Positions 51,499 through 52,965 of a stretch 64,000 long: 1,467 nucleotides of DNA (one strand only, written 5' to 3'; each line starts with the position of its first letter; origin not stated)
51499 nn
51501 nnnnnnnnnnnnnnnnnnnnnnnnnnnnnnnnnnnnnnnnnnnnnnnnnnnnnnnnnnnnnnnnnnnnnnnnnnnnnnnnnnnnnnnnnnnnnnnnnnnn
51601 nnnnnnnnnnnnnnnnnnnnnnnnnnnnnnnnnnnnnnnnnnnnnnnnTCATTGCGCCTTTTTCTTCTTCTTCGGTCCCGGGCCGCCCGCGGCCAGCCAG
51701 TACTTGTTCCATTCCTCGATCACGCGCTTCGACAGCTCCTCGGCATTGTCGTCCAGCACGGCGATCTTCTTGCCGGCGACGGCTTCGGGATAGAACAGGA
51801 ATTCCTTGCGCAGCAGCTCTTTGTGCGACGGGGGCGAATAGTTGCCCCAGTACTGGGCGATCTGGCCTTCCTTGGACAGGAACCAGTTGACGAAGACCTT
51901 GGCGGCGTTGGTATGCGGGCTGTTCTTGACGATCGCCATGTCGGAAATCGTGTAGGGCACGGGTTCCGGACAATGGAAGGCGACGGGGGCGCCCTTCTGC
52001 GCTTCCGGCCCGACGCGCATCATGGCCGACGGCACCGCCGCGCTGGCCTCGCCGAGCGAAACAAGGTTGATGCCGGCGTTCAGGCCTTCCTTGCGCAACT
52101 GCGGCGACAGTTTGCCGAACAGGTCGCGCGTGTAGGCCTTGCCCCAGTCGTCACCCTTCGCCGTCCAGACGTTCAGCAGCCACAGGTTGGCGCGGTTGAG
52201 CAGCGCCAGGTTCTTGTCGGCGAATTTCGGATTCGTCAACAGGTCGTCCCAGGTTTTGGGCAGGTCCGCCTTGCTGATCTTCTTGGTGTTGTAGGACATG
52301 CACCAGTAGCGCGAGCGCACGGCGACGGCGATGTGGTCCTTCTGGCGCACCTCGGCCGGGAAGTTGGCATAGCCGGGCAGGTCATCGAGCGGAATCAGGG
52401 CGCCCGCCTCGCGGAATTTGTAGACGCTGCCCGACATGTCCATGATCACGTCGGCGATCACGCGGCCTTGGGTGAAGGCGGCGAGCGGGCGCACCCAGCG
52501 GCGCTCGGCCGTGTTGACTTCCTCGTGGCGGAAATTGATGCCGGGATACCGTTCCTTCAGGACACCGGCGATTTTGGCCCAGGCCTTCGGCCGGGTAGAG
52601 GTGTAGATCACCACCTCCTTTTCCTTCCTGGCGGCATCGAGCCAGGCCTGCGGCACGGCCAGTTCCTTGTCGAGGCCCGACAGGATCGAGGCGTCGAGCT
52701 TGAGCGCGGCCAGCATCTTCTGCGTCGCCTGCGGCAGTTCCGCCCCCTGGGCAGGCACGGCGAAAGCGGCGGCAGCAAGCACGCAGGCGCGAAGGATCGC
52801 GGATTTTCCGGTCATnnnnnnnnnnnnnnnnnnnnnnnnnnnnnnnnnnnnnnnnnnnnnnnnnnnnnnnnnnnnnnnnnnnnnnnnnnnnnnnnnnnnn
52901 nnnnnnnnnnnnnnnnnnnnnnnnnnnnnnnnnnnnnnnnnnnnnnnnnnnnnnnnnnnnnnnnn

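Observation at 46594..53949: Five-gene operon: amidohydrolase-2 - orphan SBP - HyuA - HyuB - bicupin dioxygenase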

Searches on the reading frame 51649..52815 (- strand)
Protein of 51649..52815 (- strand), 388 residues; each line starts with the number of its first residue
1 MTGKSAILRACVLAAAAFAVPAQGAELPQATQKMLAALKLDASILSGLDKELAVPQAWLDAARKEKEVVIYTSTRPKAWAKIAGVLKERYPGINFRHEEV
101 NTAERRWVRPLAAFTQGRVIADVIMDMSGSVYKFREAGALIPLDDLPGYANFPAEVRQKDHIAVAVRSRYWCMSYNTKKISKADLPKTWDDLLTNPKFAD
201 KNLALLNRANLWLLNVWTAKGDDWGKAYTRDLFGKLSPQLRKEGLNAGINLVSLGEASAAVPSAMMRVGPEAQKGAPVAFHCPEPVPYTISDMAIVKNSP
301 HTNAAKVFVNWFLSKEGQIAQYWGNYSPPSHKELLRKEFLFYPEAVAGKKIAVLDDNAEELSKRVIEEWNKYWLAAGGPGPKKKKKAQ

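Call 4: search_protein_families(library=pfam, proteins=[window:51649-52815:-])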
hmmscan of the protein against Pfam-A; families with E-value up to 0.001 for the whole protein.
window:51649-52815:- (388 aa): 4 families
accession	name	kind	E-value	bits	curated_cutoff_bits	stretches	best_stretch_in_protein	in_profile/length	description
PF01547.30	SBP_bac_1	-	1e-18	68.8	26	1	77-318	8-306/307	Bacterial extracellular solute-binding protein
PF13343.11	SBP_bac_6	-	5.5e-13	49.4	24.6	1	120-334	3-224/245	Bacterial extracellular solute-binding protein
PF13416.11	SBP_bac_8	-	1.4e-12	48.5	27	1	111-333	29-265/279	Bacterial extracellular solute-binding protein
PF13531.11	SBP_bac_11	-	0.00037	20.8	25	1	184-318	91-218/227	Bacterial extracellular solute-binding protein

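Call 5: search_protein_families(library=ncbifam, proteins=[window:51649-52815:-])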
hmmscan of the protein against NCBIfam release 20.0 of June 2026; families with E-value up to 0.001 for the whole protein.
window:51649-52815:- (388 aa): 3 families
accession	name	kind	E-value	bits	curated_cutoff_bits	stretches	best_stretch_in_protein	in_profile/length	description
NF011620.1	PRK15046.1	equivalog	6.9e-10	38.2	310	1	115-201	71-153/334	2-aminoethylphosphonate ABC transporter substrate-binding protein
TIGR03261.1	phnS2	equivalog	1.1e-07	31.2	392.75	1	61-373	17-329/334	putative 2-aminoethylphosphonate ABC transporter substrate-binding protein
TIGR03227.1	PhnS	equivalog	3.7e-05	22.8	395.3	1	111-324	77-297/360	2-aminoethylphosphonate ABC transporter substrate-binding protein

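Call 55: search_solved_structures(query=window:51649-52815:-, max_evalue=0.01)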
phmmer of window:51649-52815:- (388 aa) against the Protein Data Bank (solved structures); distinct sequences matched with E-value up to 0.01: 16.
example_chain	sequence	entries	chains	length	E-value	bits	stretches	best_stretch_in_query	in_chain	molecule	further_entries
6wce_A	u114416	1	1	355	1.4e-07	34.1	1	175-369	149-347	Pyridoxal-5-phosphate binding protein A (P5PA)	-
4r72_A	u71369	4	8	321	4e-07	32.6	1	153-320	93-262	ABC-type Fe3+ transport system, periplasmic component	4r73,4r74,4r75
7f6p_A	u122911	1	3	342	3.1e-06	29.6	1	55-319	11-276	Iron ABC transporter, periplasmic iron-binding protein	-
8x1a_B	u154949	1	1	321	3.3e-06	29.5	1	156-323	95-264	Iron(III) ABC transporter, periplasmic iron-compound-binding protein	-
7f6u_A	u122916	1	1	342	3.8e-06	29.4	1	55-319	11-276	Iron ABC transporter, periplasmic iron-binding protein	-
7f6s_A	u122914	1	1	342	4.1e-06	29.3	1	55-319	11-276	Iron ABC transporter, periplasmic iron-binding protein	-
7f6t_A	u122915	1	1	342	4.1e-06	29.2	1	55-319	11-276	Iron ABC transporter, periplasmic iron-binding protein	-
7f6r_A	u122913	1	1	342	4.2e-06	29.2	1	55-319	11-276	Iron ABC transporter, periplasmic iron-binding protein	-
7f6e_A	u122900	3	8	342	4.2e-06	29.2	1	55-319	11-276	Iron ABC transporter, periplasmic iron-binding protein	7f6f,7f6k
7f6q_A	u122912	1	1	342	4.3e-06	29.2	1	55-319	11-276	Iron ABC transporter, periplasmic iron-binding protein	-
7f6n_A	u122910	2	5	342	1.1e-05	27.8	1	55-319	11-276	Iron ABC transporter, periplasmic iron-binding protein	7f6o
6g7n_A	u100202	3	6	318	0.00014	24.3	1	120-326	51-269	Extracellular solute-binding protein, family 1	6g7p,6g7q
6ivy_A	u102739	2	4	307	0.00017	23.9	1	158-322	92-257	Periplasmic Ferric iron-binding Protein HitA | Ferric iron-binding periplasmic protein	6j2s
6iwf_A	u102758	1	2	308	0.00017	23.9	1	158-322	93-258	Ferric iron-binding protein HitA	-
7li0_A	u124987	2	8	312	0.00027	23.3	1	120-330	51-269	Fe(3+) ABC transporter substrate-binding protein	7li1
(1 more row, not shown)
